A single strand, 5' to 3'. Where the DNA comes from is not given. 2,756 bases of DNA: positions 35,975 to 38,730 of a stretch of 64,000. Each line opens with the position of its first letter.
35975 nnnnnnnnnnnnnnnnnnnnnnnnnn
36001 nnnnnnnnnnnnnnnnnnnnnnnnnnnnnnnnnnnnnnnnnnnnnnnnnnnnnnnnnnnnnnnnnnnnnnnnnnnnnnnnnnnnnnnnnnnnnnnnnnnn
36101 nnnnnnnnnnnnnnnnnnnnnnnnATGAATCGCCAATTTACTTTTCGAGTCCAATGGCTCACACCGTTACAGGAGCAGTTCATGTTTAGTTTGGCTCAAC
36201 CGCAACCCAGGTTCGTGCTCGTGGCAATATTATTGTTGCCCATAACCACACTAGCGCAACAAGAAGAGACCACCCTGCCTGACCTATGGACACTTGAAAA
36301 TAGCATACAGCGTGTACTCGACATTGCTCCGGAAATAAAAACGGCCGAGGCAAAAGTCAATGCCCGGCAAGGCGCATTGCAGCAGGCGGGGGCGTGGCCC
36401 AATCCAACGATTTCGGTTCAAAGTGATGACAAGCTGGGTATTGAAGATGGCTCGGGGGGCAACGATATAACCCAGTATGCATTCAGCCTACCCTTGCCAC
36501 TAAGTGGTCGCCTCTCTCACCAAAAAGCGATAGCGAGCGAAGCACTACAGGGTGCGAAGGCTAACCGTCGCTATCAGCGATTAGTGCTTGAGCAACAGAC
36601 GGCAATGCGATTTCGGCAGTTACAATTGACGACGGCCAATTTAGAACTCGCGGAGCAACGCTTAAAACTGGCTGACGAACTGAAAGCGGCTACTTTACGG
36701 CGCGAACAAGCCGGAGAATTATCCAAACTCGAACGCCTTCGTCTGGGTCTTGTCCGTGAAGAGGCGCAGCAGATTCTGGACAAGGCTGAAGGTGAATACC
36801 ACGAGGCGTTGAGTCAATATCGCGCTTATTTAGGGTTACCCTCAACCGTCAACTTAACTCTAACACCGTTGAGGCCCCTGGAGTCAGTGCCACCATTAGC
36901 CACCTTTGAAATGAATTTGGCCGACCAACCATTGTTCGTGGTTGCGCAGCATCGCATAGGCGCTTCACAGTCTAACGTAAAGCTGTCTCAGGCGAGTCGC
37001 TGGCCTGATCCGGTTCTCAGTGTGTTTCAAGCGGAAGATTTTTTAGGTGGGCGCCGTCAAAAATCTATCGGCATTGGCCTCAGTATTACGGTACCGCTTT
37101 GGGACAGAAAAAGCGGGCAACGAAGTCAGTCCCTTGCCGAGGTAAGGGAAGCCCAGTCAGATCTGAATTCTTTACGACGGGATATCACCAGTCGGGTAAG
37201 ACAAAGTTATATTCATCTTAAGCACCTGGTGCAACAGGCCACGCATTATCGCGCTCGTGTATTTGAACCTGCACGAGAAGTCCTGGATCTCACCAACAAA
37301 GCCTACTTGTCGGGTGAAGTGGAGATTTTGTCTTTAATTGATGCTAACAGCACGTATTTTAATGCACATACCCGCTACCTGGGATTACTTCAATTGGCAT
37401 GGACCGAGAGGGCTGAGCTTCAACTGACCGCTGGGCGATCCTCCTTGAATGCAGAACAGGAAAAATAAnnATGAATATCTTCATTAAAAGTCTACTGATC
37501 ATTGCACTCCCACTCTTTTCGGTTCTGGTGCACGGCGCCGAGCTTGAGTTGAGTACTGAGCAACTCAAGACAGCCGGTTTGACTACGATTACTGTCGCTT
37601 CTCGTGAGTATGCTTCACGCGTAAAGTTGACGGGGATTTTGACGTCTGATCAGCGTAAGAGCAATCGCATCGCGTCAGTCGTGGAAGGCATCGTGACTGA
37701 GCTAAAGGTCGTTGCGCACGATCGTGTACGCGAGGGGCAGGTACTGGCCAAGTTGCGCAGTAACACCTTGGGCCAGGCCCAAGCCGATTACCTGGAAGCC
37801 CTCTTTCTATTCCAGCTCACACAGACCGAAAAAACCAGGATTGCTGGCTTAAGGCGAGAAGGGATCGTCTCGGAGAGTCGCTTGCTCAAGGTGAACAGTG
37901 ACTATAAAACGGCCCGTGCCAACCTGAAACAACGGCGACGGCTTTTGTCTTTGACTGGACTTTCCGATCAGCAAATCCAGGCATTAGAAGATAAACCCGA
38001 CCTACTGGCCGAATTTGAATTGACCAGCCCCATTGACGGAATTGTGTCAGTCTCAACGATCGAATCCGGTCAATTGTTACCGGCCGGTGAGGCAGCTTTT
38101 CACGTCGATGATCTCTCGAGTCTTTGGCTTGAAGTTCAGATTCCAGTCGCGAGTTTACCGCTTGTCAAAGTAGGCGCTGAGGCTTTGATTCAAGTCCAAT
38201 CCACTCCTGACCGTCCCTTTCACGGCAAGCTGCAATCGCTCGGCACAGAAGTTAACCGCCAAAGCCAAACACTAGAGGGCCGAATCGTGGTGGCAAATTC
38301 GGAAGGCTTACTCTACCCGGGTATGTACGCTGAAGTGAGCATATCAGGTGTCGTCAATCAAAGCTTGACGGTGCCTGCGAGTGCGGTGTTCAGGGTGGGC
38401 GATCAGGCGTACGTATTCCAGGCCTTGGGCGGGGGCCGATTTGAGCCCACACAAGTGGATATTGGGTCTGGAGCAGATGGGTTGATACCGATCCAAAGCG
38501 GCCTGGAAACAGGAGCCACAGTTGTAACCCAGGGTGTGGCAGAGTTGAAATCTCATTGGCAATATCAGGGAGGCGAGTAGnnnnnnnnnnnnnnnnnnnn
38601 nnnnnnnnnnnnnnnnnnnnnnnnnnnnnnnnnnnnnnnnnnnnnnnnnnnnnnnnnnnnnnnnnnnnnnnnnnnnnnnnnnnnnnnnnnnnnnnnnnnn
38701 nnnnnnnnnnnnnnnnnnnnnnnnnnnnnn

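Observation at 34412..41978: BlaI/BlaR1-type proteolytic switch wired to a heavy-metal RND pump, with a duplicated operator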

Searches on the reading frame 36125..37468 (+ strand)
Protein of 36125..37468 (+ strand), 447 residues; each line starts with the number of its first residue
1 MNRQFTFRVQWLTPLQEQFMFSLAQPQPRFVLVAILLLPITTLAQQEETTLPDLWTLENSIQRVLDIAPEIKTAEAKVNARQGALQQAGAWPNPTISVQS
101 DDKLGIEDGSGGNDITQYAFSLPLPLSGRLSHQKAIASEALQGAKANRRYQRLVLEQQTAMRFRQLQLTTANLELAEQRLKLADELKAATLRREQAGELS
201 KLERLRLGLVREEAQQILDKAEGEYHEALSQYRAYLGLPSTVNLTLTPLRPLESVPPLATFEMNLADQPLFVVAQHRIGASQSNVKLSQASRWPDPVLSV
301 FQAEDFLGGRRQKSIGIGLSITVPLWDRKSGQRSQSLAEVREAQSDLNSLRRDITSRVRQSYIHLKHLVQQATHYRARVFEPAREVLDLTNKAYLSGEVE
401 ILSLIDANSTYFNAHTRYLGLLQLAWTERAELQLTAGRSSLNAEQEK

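Call 3: search_protein_families(library=pfam, proteins=[window:36125-37468:+], max_evalue=0.01)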
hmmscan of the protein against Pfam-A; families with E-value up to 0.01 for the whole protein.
window:36125-37468:+ (447 aa): 1 family
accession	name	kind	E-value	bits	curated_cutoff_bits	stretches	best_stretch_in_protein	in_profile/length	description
PF02321.23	OEP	-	5.4e-36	124.6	22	2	57-237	1-187/187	Outer membrane efflux protein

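Call 23: search_protein_families(library=ncbifam, proteins=[window:36125-37468:+], max_evalue=0.001)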
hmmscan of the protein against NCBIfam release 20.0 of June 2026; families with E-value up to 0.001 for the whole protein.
window:36125-37468:+ (447 aa): 3 families
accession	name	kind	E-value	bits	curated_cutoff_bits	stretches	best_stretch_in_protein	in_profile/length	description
TIGR01844.1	type_I_sec_TolC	subfamily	1.6e-15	57.1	225.15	2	214-435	171-396/414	TolC family outer membrane protein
NF045679.1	DiMtlExpIhpA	equivalog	1.4e-11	43.7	650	1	34-417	13-393/424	divalent metal ion exporter subunit IhpA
TIGR01845.1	outer_NodT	subfamily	9.5e-10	37.9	210.05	1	57-429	59-450/460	efflux transporter outer membrane subunit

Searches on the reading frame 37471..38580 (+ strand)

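Call 3: search_protein_families(library=pfam, proteins=[window:37471-38580:+], max_evalue=0.01)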
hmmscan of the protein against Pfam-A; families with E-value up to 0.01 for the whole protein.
window:37471-38580:+ (369 aa): 4 families
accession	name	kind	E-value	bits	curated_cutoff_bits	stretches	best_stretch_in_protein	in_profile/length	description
PF16576.10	HlyD_D23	-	3e-45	154.6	30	1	48-287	3-214/214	Barrel-sandwich domain of CusB or HlyD membrane-fusion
PF13437.12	HlyD_3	-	4.2e-17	63.3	22.2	1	184-284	2-106/106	HlyD family secretion protein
PF13533.13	Biotin_lipoyl_2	-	0.00042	20.5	29.8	1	67-95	3-31/32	Biotin-lipoyl like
PF00364.28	Biotin_lipoyl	-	0.0082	16.4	22.1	0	64-95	42-73/73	Biotin-requiring enzyme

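Call 23: search_protein_families(library=ncbifam, proteins=[window:37471-38580:+], max_evalue=0.001)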
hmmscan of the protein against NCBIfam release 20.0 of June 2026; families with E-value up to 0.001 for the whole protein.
window:37471-38580:+ (369 aa): 16 families
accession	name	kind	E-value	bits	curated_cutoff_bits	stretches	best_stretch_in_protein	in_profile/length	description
TIGR01730.1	RND_mfp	subfamily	7.2e-45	153.3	94.9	1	38-360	2-314/322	efflux RND transporter periplasmic adaptor subunit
TIGR00999.1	8a0102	subfamily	4.4e-33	114.6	319.3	1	84-359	2-270/271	CzcB/NccB family metal efflux transporter periplasmic adaptor subunit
NF007303.0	PRK09783.1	subfamily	7.4e-24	83.9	390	1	138-361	174-394/414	copper/silver efflux system membrane fusion protein CusB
NF045680.1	DiMtlExpIhpB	equivalog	3.6e-23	82.1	450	2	178-353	134-308/326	divalent metal ion exporter adaptor subunit IhpB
NF008606.0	PRK11578.1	equivalog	1.9e-14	53.6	342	1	20-354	19-363/371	macrolide transporter subunit MacA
TIGR00998.1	8a0101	subfamily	1.8e-13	50.1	390.8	1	125-258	135-282/334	EmrA/EmrK family multidrug efflux transporter periplasmic adaptor subunit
NF000272.2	OqxA_adapt_sub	exception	1.6e-11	43.8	835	1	248-357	258-368/391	multidrug efflux RND transporter periplasmic adaptor subunit OqxA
NF045904.1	RND-peri-MexE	equivalog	3e-11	42.9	714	1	244-358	244-359/390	multidrug efflux RND transporter periplasmic adaptor subunit MexE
NF002939.0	PRK03598.1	equivalog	1.4e-10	40.9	393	1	96-254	106-277/332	secretion protein HlyD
NF038010.1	ABC_adapt_DarC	equivalog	5.8e-09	35.1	450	1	181-356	230-405/417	darobactin export ABC transporter periplasmic adaptor subunit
NF007132.1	PRK09578.1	equivalog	9.8e-09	34.4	512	1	249-361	256-369/396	MexX/AxyX family multidrug efflux RND transporter periplasmic adaptor subunit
NF033138.2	RND-peri-MexC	equivalog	1.6e-08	34.1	625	1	38-361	39-365/375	MexC family multidrug efflux RND transporter periplasmic adaptor subunit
NF007785.0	PRK10476.1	equivalog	4.9e-08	32.2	376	1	117-266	133-293/347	multidrug transporter subunit MdtN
TIGR01843.1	type_I_hlyD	subfamily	2.6e-07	30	208.65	1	63-160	42-142/422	HlyD family type I secretion periplasmic adaptor subunit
NF007850.1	PRK10559.1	equivalog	5e-05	22.6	400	1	67-270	43-235/303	p-hydroxybenzoic acid efflux pump subunit AaeA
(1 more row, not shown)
